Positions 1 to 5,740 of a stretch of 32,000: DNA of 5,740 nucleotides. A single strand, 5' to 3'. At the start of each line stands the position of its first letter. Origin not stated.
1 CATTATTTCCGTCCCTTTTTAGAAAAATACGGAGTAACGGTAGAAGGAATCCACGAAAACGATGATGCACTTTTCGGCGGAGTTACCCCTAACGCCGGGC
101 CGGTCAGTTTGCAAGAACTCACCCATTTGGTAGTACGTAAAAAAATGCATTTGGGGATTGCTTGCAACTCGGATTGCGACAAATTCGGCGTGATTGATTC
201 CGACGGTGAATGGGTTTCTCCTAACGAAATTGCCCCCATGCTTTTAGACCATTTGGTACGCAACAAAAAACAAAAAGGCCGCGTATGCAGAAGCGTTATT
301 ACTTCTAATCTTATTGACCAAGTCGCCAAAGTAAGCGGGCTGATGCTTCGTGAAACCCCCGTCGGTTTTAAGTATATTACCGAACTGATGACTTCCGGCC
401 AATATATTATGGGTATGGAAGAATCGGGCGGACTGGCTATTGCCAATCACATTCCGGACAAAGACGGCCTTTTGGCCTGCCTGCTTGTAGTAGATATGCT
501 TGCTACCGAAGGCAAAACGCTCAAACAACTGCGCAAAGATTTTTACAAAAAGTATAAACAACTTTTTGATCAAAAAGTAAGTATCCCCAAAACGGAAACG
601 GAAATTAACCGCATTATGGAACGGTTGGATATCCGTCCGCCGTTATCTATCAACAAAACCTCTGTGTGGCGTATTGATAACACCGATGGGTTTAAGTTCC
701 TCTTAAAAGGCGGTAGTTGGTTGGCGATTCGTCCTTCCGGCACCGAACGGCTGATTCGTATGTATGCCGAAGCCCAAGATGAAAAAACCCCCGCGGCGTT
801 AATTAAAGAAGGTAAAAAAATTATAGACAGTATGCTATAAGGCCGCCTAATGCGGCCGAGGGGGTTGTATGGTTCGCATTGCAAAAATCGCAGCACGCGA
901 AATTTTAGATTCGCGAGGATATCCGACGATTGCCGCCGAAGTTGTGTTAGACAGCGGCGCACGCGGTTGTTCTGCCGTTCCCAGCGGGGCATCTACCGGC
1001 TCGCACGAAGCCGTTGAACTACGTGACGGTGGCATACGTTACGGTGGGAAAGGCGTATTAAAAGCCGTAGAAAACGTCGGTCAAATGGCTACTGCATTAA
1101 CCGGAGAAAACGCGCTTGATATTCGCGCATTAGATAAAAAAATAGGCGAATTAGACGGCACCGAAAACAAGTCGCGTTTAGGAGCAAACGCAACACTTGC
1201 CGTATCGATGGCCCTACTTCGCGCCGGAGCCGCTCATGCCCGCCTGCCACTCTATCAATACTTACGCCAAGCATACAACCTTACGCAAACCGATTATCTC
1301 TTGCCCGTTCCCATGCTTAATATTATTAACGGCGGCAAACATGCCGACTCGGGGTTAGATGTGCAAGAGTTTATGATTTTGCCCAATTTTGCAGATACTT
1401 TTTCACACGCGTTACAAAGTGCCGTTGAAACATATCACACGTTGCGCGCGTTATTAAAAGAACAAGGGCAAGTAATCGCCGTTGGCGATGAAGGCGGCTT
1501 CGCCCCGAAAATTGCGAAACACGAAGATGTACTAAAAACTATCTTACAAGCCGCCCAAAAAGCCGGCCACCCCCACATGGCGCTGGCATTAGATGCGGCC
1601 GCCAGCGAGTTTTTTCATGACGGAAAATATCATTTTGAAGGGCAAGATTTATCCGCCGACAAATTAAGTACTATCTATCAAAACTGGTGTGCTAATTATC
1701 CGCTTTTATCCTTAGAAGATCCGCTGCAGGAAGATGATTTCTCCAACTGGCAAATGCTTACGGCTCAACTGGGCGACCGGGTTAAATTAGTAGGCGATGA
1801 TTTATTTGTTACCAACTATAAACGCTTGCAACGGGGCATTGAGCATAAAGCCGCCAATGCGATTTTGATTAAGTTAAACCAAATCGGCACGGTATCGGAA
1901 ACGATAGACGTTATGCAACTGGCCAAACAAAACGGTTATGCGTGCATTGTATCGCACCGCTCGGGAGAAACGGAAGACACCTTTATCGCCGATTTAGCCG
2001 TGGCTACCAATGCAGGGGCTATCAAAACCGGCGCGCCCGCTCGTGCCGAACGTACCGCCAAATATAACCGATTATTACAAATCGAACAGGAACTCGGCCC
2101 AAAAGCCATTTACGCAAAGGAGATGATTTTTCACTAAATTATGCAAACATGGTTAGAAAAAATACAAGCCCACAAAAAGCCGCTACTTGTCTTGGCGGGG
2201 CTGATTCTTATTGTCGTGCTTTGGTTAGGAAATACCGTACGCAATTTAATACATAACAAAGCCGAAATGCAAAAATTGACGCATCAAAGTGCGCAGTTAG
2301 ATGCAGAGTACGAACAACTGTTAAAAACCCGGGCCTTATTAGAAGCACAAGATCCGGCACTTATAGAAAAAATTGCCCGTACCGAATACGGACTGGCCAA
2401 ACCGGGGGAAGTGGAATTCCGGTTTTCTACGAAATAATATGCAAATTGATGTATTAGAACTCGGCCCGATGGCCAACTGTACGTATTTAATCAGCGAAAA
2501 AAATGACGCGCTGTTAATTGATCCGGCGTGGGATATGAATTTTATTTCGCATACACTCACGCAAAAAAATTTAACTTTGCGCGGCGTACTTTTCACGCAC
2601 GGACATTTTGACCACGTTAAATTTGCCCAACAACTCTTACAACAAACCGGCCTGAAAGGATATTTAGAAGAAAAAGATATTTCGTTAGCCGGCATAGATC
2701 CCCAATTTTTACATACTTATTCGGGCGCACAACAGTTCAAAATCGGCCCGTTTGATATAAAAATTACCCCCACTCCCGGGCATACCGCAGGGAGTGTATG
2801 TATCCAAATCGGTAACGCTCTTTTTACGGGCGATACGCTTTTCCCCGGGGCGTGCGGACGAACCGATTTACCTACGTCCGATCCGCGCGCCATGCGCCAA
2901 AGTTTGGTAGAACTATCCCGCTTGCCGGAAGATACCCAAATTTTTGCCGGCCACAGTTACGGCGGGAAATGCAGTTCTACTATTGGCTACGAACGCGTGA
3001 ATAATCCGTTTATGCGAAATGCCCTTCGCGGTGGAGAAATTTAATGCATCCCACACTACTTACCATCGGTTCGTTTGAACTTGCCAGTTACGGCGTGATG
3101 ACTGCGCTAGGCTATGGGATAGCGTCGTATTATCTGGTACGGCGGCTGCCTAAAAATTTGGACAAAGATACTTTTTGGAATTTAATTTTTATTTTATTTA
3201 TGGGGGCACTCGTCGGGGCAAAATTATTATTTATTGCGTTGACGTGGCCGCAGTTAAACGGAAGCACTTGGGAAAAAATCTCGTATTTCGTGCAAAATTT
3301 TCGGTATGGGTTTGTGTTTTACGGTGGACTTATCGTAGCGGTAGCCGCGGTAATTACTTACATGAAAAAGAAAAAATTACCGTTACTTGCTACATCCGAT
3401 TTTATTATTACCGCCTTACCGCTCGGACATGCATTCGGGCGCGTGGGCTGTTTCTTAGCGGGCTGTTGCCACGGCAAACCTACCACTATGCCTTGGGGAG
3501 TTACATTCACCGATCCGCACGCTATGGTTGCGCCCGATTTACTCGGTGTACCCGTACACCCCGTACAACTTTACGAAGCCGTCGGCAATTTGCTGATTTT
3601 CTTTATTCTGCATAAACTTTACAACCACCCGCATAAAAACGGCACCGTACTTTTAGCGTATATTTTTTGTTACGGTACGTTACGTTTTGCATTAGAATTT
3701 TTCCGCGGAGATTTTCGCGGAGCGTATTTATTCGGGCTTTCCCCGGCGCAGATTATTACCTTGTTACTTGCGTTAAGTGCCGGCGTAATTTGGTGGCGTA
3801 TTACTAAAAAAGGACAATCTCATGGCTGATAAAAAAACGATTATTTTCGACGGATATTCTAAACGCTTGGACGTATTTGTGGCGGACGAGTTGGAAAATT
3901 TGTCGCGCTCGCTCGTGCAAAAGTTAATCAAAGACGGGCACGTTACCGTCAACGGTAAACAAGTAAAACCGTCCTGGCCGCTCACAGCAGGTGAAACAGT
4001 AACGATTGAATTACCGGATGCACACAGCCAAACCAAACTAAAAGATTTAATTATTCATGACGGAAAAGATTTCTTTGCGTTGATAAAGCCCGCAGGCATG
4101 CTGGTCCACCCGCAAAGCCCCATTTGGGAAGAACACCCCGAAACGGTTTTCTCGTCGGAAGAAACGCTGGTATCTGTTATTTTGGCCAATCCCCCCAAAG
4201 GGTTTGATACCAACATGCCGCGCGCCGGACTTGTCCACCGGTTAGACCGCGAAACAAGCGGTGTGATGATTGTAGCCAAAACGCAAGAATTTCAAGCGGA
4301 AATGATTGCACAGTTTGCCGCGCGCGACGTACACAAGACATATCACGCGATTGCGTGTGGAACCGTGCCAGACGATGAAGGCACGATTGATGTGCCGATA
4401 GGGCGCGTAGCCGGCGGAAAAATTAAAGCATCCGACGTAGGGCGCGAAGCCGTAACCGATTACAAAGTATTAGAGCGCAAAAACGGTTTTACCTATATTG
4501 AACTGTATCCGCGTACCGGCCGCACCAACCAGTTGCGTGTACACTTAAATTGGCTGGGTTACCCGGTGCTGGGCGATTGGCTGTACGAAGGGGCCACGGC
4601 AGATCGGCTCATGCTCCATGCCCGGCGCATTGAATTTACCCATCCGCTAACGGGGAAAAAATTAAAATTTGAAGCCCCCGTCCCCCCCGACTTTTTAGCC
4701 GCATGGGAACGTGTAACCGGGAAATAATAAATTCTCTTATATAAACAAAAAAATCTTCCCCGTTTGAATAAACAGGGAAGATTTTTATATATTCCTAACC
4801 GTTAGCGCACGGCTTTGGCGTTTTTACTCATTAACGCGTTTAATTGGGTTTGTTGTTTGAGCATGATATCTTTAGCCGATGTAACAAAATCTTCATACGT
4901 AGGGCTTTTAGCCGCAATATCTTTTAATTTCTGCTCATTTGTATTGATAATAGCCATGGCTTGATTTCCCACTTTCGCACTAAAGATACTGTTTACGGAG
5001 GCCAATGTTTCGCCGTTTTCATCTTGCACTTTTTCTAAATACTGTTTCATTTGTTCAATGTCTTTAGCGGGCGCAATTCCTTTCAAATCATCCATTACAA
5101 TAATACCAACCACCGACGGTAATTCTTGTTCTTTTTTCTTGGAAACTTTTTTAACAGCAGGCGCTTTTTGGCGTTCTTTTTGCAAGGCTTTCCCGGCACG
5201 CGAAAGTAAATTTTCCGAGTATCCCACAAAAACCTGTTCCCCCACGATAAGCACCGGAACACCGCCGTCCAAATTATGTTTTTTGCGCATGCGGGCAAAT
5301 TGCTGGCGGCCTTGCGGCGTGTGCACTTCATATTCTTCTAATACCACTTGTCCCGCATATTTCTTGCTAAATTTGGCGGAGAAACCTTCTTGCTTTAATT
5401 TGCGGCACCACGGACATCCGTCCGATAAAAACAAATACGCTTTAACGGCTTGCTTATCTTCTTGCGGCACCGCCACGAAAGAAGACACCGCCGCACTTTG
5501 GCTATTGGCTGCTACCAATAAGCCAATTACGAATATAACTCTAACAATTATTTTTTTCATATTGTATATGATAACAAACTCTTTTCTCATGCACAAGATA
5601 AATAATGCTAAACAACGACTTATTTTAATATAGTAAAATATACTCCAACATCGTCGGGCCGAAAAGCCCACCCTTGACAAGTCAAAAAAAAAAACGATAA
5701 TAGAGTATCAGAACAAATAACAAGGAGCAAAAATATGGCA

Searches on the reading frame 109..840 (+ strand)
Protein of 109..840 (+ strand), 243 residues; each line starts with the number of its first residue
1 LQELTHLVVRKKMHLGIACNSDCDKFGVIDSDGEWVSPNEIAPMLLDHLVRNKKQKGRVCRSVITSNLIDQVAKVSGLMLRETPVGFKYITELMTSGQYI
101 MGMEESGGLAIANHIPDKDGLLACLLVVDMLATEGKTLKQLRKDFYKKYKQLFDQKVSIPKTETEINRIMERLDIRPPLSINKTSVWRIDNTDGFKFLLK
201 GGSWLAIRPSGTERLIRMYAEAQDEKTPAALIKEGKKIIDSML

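Call 55: search_protein_families(library=pfam, proteins=[window:109-840:+], max_evalue=0.00001)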
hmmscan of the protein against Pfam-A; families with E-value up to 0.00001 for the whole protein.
window:109-840:+ (243 aa): 2 families
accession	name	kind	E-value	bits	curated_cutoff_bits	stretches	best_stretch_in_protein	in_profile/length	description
PF02880.22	PGM_PMM_III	-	1.9e-27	96.1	20.7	1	38-149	2-115/115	Phosphoglucomutase/phosphomannomutase, alpha/beta/alpha domain III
PF00408.26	PGM_PMM_IV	-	7.1e-09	36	23.1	1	186-227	21-57/68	Phosphoglucomutase/phosphomannomutase, C-terminal domain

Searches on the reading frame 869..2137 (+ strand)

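Call 55: search_protein_families(library=pfam, proteins=[window:869-2137:+], max_evalue=0.00001)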
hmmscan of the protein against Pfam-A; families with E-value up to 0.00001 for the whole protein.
window:869-2137:+ (422 aa): 4 families
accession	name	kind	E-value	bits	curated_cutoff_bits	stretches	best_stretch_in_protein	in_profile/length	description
PF00113.28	Enolase_C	-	3.5e-110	368.4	21.5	1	143-418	2-290/296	Enolase, C-terminal TIM barrel domain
PF03952.21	Enolase_N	-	2.1e-48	164.2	35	1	4-132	1-131/131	Enolase, N-terminal domain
PF13378.12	MR_MLE_C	-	7e-07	29.6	29.4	1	274-380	67-171/219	Enolase C-terminal domain-like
PF07476.17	MAAL_C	-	3.3e-06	26.9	27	1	281-383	109-219/249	Methylaspartate ammonia-lyase C-terminus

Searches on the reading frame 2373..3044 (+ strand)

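Call 55: search_protein_families(library=pfam, proteins=[window:2373-3044:+], max_evalue=0.00001)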
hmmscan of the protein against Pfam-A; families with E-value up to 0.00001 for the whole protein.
window:2373-3044:+ (223 aa): 2 families
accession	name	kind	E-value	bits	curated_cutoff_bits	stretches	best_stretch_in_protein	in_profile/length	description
PF00753.33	Lactamase_B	-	3.7e-25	89.5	22.7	1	37-194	8-196/196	Metallo-beta-lactamase superfamily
PF12706.13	Lactamase_B_2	-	4.3e-06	26.9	27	1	47-139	3-113/200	Beta-lactamase superfamily domain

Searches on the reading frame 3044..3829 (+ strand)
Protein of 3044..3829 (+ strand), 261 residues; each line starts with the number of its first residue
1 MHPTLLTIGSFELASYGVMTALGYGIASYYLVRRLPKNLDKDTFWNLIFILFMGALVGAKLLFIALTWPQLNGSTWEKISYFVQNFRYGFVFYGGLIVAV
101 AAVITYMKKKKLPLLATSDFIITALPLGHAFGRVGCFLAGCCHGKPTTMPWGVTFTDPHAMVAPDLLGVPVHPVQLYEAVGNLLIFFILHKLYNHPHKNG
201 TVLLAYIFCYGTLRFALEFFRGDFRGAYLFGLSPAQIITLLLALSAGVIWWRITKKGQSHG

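Call 55: search_protein_families(library=pfam, proteins=[window:3044-3829:+], max_evalue=0.00001)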
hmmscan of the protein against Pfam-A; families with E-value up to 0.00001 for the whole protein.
window:3044-3829:+ (261 aa): 1 family
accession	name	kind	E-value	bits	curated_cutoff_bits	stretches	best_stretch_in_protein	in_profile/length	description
PF01790.23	LGT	-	8.3e-56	189.4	24.9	1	3-251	1-239/240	Prolipoprotein diacylglyceryl transferase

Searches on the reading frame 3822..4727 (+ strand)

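Call 55: search_protein_families(library=pfam, proteins=[window:3822-4727:+], max_evalue=0.00001)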
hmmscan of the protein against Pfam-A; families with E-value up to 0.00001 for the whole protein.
window:3822-4727:+ (301 aa): 2 families
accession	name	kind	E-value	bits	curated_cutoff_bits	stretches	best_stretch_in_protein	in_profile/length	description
PF00849.27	PseudoU_synth_2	-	3.5e-27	95.9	26.8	1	84-243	2-151/152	RNA pseudouridylate synthase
PF01479.30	S4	-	2.1e-13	50.2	22.8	1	15-60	2-48/48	S4 domain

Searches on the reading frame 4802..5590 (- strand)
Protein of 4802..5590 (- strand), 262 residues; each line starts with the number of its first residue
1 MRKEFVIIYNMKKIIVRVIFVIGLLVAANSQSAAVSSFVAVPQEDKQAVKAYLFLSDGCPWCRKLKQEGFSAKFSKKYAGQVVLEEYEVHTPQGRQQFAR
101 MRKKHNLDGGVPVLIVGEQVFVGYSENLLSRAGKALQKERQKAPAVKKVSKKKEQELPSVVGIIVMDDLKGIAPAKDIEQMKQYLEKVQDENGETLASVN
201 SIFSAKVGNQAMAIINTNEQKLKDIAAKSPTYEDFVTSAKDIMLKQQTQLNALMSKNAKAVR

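Call 7: search_protein_families(library=pfam, proteins=[window:4802-5560:-], max_evalue=0.01)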
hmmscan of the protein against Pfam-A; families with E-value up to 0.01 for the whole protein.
window:4802-5560:- (252 aa): 0 families

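Call 31: find_encoding_contigs(protein=window:4802-5590:-, flank=1500, max_places=10)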
Protein window:4802-5590:- (262 aa): 5 contigs read that carry it; 1 place shown.
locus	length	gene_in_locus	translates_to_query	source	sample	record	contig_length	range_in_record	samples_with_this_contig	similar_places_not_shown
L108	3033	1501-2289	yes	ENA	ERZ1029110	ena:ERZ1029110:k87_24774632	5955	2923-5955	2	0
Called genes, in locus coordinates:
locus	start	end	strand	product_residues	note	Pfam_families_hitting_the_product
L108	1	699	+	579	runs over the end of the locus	PF13510:Fer2_4, PF10588:NADH-G_4Fe-4S_3, PF13183:Fer4_8 (weak), PF14697:Fer4_21 (weak), PF22117:Fer4_Nqo3 (weak), PF12838:Fer4_7, PF02906:Fe_hyd_lg_C, PF02256:Fe_hyd_SSU, +2 more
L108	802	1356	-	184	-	PF07963:N_methyl (weak), PF16732:ComP_DUS (faint)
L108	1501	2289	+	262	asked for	-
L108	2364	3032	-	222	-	?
